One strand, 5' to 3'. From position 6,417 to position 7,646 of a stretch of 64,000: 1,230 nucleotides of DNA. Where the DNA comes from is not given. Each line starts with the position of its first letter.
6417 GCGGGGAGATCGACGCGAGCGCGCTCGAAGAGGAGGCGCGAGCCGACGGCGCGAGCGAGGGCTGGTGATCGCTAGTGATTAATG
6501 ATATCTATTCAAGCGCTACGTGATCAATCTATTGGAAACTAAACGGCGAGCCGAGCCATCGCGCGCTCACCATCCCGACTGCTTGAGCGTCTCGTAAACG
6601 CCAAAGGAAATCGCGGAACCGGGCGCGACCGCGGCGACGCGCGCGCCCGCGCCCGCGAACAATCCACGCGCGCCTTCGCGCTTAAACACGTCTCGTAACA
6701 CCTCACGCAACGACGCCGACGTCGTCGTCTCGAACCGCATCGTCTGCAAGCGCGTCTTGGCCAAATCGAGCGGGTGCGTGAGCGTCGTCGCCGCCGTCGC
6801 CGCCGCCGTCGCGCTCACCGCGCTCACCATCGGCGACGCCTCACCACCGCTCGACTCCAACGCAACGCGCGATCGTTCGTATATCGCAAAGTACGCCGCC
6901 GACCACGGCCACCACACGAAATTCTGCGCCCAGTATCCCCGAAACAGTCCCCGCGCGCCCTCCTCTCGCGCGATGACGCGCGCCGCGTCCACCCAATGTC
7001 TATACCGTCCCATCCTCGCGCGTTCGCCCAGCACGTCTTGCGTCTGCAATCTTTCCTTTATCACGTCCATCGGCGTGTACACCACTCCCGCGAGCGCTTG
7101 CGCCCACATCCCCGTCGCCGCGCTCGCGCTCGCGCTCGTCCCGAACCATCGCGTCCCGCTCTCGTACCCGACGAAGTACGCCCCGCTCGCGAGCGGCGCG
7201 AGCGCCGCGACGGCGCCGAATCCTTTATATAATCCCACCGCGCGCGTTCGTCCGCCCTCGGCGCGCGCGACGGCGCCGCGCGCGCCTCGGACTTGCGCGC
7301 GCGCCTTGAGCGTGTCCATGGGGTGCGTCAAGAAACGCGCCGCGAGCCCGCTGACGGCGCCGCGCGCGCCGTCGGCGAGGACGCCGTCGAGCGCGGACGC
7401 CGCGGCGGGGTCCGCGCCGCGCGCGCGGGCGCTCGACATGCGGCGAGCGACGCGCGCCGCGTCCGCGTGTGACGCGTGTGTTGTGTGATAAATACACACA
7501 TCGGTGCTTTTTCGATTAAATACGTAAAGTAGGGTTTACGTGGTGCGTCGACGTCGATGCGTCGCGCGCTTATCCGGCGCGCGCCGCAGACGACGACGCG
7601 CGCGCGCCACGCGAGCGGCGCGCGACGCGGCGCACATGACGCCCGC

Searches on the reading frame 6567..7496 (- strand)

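Call 45: search_protein_families(library=pfam, proteins=[window:6567-7496:-], max_evalue=0.00001)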
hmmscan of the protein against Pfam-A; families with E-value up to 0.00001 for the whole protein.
window:6567-7496:- (309 aa): 1 family
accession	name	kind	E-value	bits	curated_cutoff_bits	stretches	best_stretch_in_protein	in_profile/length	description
PF00153.32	Mito_carr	-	4.2e-49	164.7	22.3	3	220-306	3-90/96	Mitochondrial carrier protein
